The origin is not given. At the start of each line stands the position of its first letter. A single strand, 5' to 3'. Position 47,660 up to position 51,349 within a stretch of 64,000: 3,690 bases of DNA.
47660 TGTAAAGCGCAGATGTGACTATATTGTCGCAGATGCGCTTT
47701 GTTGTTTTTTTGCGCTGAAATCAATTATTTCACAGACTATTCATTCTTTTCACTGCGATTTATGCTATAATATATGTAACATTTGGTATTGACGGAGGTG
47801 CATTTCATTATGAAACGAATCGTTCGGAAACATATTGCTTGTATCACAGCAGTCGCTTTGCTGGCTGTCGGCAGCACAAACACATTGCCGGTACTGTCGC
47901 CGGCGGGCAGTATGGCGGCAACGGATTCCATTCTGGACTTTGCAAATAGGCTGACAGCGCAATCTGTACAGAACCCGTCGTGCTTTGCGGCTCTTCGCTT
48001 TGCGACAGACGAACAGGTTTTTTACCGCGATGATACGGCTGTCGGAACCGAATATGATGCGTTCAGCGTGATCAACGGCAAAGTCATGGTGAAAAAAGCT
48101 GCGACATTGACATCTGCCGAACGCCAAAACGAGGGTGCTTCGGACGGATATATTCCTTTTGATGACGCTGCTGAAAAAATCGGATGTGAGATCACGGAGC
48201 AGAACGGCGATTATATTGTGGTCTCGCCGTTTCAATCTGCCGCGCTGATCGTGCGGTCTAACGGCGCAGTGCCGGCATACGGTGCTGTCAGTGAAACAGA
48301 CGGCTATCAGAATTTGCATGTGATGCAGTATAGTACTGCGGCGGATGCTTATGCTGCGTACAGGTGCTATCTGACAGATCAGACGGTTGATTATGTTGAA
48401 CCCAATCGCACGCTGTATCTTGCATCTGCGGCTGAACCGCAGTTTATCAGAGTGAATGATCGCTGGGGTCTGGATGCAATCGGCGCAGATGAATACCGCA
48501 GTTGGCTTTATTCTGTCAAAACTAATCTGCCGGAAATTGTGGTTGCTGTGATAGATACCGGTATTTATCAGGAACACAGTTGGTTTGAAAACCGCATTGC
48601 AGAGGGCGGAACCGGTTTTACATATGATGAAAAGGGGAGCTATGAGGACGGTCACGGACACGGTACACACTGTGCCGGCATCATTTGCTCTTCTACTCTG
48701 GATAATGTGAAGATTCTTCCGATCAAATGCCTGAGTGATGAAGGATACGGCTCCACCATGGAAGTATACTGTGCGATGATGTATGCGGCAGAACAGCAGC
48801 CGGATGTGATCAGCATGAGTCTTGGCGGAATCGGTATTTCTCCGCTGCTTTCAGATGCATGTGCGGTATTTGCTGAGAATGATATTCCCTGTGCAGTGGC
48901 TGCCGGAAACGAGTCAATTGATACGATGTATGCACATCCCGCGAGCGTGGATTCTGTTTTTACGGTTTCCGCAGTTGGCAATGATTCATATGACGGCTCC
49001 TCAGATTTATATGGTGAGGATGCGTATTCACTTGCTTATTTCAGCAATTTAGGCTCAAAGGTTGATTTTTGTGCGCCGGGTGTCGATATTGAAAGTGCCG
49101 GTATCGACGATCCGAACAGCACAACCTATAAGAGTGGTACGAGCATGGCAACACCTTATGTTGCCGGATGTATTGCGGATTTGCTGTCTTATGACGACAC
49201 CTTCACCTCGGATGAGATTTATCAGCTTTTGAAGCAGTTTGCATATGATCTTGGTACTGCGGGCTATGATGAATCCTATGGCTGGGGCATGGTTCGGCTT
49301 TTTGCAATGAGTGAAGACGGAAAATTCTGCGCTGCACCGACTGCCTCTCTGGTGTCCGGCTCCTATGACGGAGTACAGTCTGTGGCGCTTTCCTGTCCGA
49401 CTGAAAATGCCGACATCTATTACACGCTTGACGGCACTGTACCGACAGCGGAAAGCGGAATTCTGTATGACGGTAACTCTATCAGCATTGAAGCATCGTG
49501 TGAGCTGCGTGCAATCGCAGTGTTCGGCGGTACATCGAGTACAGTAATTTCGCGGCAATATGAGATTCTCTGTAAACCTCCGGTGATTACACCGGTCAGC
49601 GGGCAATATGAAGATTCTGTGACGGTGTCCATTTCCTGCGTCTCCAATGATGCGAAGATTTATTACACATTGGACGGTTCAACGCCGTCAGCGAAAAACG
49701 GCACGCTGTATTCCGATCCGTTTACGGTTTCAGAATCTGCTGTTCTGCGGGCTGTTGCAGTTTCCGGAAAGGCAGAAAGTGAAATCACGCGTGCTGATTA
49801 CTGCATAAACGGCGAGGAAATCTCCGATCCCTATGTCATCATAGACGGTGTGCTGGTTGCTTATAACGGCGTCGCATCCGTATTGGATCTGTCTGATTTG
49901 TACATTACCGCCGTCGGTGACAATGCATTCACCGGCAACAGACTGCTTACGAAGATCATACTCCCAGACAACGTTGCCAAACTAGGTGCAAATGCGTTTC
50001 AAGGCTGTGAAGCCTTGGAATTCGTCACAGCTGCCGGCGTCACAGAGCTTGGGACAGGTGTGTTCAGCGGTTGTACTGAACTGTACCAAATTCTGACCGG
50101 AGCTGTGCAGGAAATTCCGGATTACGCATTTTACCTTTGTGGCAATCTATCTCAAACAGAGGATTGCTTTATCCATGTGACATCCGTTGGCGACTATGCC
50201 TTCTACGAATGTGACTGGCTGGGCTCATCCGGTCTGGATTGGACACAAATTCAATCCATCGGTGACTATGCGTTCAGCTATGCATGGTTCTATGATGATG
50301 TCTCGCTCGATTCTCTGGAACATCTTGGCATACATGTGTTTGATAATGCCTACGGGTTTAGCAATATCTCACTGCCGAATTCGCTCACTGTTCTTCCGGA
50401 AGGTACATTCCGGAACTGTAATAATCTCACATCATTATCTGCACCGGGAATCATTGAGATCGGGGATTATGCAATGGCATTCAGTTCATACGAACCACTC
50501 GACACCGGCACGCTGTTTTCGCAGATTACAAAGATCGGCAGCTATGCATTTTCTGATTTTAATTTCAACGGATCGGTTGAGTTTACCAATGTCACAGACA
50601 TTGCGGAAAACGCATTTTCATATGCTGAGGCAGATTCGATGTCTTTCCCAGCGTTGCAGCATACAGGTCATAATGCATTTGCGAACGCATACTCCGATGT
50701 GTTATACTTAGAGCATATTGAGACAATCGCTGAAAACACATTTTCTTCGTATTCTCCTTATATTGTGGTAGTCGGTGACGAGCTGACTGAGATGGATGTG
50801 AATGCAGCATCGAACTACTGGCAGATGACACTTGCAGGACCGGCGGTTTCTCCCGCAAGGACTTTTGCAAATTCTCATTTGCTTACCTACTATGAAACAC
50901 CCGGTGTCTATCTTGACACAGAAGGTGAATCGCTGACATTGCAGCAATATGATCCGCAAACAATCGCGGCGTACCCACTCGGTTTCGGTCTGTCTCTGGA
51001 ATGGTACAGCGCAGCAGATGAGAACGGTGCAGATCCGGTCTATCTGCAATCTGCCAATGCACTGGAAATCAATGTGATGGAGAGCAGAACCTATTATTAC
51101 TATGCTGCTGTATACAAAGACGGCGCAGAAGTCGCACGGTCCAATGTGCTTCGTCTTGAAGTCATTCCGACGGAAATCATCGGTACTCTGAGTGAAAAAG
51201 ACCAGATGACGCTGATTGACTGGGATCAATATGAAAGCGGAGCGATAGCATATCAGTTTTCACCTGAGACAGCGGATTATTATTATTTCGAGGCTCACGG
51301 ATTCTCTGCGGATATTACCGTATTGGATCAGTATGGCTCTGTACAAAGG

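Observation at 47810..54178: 2122-aa dockerin-bearing subtilisin with leucine-rich repeats: a candidate cellulosome-tethered protease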

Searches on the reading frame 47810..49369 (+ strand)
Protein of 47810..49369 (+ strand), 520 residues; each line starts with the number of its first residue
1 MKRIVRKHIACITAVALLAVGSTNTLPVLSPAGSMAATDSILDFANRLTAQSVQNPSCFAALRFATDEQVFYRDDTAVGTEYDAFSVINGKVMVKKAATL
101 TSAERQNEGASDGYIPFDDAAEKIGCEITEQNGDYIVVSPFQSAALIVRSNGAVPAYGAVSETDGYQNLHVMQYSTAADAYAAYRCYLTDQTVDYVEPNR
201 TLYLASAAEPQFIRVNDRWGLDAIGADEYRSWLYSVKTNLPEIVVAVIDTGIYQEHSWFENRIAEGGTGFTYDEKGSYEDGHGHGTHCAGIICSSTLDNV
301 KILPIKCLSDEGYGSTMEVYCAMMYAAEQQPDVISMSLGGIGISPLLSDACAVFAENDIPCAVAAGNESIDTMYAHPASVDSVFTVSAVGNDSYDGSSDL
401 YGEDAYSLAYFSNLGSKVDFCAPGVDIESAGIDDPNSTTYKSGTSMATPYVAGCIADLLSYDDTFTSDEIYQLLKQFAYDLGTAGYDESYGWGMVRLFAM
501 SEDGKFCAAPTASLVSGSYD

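Call 48: search_solved_structures(query=A5, max_evalue=0.001, show_alignments=1)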
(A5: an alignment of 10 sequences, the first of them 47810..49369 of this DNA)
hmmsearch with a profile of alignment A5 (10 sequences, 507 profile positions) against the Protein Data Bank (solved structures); distinct sequences matched with E-value up to 0.001: 197 (the best 60 are shown).
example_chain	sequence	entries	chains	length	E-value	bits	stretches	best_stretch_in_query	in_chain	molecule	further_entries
2b6n_A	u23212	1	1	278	6.4e-50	173.7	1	219-465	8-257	proteinase K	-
1gnv_A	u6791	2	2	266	4.1e-49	171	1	232-485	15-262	SUBTILISIN BPN'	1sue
1gns_A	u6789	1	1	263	4.4e-49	170.9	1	233-485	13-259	SUBTILISIN BPN'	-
1dui_A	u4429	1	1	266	5e-49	170.7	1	232-485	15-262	PROTEIN (SUBTILISIN BPN')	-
8c4z_B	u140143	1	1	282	6.5e-49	170.3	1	215-462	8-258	Extracellular serine proteinase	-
3f7m_A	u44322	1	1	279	1.1e-48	169.6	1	214-446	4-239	Alkaline serine protease ver112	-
1sua_A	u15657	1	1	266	1.5e-48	169.2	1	232-485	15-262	SUBTILISIN BPN'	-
1bh6_A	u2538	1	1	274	1.6e-48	169.1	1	235-485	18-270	SUBTILISIN DY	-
1s01_A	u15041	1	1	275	3.8e-48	167.8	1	232-485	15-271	Subtilisin BPN'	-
1dbi_A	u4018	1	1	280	4.8e-48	167.5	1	244-482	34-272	AK.1 SERINE PROTEASE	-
3whi_A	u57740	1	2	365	5.1e-48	167.4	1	170-485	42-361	Subtilisin E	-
6f9m_A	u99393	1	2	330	6.3e-48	167.1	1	233-475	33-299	Serine protease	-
1ak9_A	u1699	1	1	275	6.4e-48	167.1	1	239-485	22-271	SUBTILISIN 8321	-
8rse_A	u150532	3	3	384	8.7e-48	166.7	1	187-453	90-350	Proteinase K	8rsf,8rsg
1aqn_A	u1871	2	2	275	9.9e-48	166.5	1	239-485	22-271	SUBTILISIN 8324 | SUBTILISIN BPN'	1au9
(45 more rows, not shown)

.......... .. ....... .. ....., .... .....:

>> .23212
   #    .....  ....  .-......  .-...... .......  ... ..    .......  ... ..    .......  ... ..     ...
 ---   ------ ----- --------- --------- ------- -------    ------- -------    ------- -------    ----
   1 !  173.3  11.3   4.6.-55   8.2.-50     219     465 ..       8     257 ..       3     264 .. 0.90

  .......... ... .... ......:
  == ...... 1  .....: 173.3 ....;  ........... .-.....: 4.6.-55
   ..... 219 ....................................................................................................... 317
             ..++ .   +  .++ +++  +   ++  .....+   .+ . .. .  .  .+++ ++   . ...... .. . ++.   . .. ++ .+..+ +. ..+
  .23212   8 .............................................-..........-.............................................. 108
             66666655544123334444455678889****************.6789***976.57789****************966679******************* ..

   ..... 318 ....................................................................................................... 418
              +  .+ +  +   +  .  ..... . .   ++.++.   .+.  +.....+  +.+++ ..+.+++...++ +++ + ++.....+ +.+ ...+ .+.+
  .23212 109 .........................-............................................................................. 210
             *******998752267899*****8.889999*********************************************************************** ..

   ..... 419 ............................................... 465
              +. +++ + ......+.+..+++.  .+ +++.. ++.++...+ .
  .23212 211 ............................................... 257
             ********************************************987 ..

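Call 74: predict_structure(alignment_id=A5)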
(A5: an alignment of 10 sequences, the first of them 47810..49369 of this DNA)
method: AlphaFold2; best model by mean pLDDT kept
length: 520 residues; sequences in the alignment: 10
mean_pLDDT: 75.1   pTM: 0.81
mean pLDDT of the five models: 75.1, 72.6, 70.0, 69.2, 66.5
residues with pLDDT >= 90: 126; 70-90: 230; 50-70: 97; < 50: 67
segments of 3 or more residues with pLDDT < 50: 23-37, 207-216, 395-403, 428-431, 483-489, 504-520
pLDDT, mean of each block of 10 residues (from residue 1): 70 72 40 47 87 66 88 84 90 90 82 86 85 80 90 88 87 92 95 90 62 46 71 82 92 79 90 81 61 76 89 87 95 83 82 94 69 68 83 48 57 72 60 56 68 90 90 81 49 69 40 28
secondary structure, 60 per line:
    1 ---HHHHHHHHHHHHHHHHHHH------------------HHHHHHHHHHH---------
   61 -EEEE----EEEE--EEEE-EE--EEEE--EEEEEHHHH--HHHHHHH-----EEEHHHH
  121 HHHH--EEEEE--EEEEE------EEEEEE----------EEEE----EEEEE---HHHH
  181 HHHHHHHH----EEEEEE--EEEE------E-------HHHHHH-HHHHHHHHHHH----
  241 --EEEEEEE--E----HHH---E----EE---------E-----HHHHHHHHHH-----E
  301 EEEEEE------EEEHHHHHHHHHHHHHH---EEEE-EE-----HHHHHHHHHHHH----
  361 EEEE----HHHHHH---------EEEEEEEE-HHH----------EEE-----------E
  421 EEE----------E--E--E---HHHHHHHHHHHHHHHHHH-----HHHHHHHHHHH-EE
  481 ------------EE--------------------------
elements in order: H4-22 H41-51 E62-65 E70-73 E76-79 E85-88 E91-95 H96-99 H102-108 E114-116 H117-124 E127-131 E134-138 E145-150 E161-164 E169-173 H177-188 E193-198 E201-204 H219-224 H226-236 E243-249 H285-294 E300-306 E313-315 H316-329 E333-336 H345-356 E361-364 H369-374 E384-391 E406-408 E420-423 H444-461 H467-477

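Call 84: fold_search(model_id=the predicted structure, library=pdb)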
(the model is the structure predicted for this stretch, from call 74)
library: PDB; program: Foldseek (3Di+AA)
matches with E <= 10: 869; with E <= 0.001: 304
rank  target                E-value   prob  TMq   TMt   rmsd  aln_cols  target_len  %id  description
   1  3whi_B                1.6e-20  1.00  0.54  0.77   4.1       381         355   26  Crystal structure of unautoprocessed form of IS1-inserted Pro-subtilisin E (released 2013-12-25)
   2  3whi_A                2.8e-20  1.00  0.55  0.78   3.8       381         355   26  Crystal structure of unautoprocessed form of IS1-inserted Pro-subtilisin E (released 2013-12-25)
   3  1r6v                  5.8e-19  1.00  0.55  0.43   4.4       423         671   26  Crystal structure of fervidolysin from Fervidobacterium pennivorans, a keratinolytic enzyme related to subtilisin (released 2004-10-19)
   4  3wiu_C                1.6e-18  1.00  0.51  0.65   5.5       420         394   24  Crystal structure of Pro-S324A/L349A (released 2014-10-01)
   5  4tr2_B                3.4e-18  1.00  0.52  0.56  18.7       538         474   16  Crystal structure of PvSUB1 (released 2014-09-17)
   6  4tr2_A                7.7e-18  1.00  0.55  0.60   5.3       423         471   19  Crystal structure of PvSUB1 (released 2014-09-17)
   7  8pol_B                2.9e-17  1.00  0.53  0.57   5.9       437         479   19  Crystal structure of Plasmodium falciparum Sub1 protease (released 2024-03-06)
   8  2e1p                  2.9e-17  1.00  0.52  0.67   4.7       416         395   24  Crystal structure of pro-Tk-subtilisin (released 2007-01-16)
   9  2zwo_A                3.3e-17  1.00  0.53  0.68   4.7       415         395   24  Crystal structure of Ca2 site mutant of Pro-S324A (released 2009-06-23)
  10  1y4d_E                3.7e-17  1.00  0.45  0.82   3.2       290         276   28  Crystal structure of the complex of subtilisin BPN' with chymotrypsin inhibitor 2 M59R/E60S mutant (released 2005-05-17)
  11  2zwo_C                4.2e-17  1.00  0.51  0.67   5.5       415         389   25  Crystal structure of Ca2 site mutant of Pro-S324A (released 2009-06-23)
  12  2z2z                  4.4e-17  1.00  0.52  0.68   5.0       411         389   26  Crystal structure of unautoprocessed form of Tk-subtilisin soaked by 10mM CaCl2 (released 2007-12-04)
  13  1suc                  4.7e-17  1.00  0.45  0.87   2.8       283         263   29  CALCIUM-INDEPENDENT SUBTILISIN BY DESIGN (released 1994-01-31)
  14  2zwp_B                4.7e-17  1.00  0.52  0.69   5.0       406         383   25  Crystal structure of Ca3 site mutant of Pro-S324A (released 2009-06-23)
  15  1bh6                  5.0e-17  1.00  0.45  0.82   3.2       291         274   32  SUBTILISIN DY IN COMPLEX WITH THE SYNTHETIC INHIBITOR N-BENZYLOXYCARBONYL-ALA-PRO-PHE-CHLOROMETHYL KETONE (released 1998-11-04)
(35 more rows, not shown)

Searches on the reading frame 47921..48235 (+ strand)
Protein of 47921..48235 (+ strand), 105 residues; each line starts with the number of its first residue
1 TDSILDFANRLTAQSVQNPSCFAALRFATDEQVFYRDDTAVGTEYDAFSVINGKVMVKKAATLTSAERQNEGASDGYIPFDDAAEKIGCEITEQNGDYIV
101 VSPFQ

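Call 109: search_solved_structures(query=A9, max_evalue=10)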
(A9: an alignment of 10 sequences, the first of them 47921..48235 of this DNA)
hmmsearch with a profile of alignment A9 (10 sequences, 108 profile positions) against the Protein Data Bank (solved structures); distinct sequences matched with E-value up to 10: 8.
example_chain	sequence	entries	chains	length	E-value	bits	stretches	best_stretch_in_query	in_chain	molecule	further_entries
12nz_A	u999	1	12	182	0.077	16.4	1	20-68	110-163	GH26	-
9war_A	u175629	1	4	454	0.25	14.8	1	47-106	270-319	5-enolpyruvylshikimate-3-phosphate synthase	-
4c2f_A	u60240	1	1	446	0.79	13.1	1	81-108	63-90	CARBOXY-TERMINAL PROCESSING PROTEASE CTPB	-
4c2g_A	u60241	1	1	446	0.8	13.1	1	81-108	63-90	CARBOXY-TERMINAL PROCESSING PROTEASE CTPB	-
4c2c_A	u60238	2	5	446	0.8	13.1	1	81-108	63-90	CARBOXY-TERMINAL PROCESSING PROTEASE CTPB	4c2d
4c2e_A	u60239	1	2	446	0.8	13.1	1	81-108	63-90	CARBOXY-TERMINAL PROCESSING PROTEASE CTPB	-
9hig_3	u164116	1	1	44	1.1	12.6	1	82-103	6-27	Large ribosomal subunit protein bL36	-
7lbu_A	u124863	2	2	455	1.3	12.5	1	20-72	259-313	Exo-alpha-sialidase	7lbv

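Call 110: search_protein_families(library=pfam, alignment_id=A9, max_evalue=1)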
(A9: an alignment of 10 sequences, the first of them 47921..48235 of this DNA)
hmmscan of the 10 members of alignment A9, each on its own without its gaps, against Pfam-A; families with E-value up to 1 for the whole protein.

A. member 1, window:47921-48235:+ (105 aa): 0 families

B. families by the number of members that match (of 10 scanned): 3 families
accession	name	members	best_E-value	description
PF14795.11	Leucyl-specific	1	0.0005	Leucine-tRNA synthetase-specific domain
PF07833.16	Cu_amine_oxidN1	1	0.017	Copper amine oxidase N-terminal domain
PF14059.11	DUF4251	1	0.019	Domain of unknown function (DUF4251)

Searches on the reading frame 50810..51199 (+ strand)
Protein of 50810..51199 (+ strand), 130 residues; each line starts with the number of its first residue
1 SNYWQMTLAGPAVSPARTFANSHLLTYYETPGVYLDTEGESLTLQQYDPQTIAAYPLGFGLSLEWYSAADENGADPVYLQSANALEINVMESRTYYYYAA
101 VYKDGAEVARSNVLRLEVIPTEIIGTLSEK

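Call 31: search_protein_families(library=pfam, proteins=[window:50810-51199:+], max_evalue=5)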
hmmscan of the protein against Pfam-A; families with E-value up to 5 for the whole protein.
window:50810-51199:+ (130 aa): 1 family
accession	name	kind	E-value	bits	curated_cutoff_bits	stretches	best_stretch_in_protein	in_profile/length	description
PF19081.6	Ig_7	-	0.035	14.8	27.3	1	58-112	26-77/84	Ig-like domain CHU_C associated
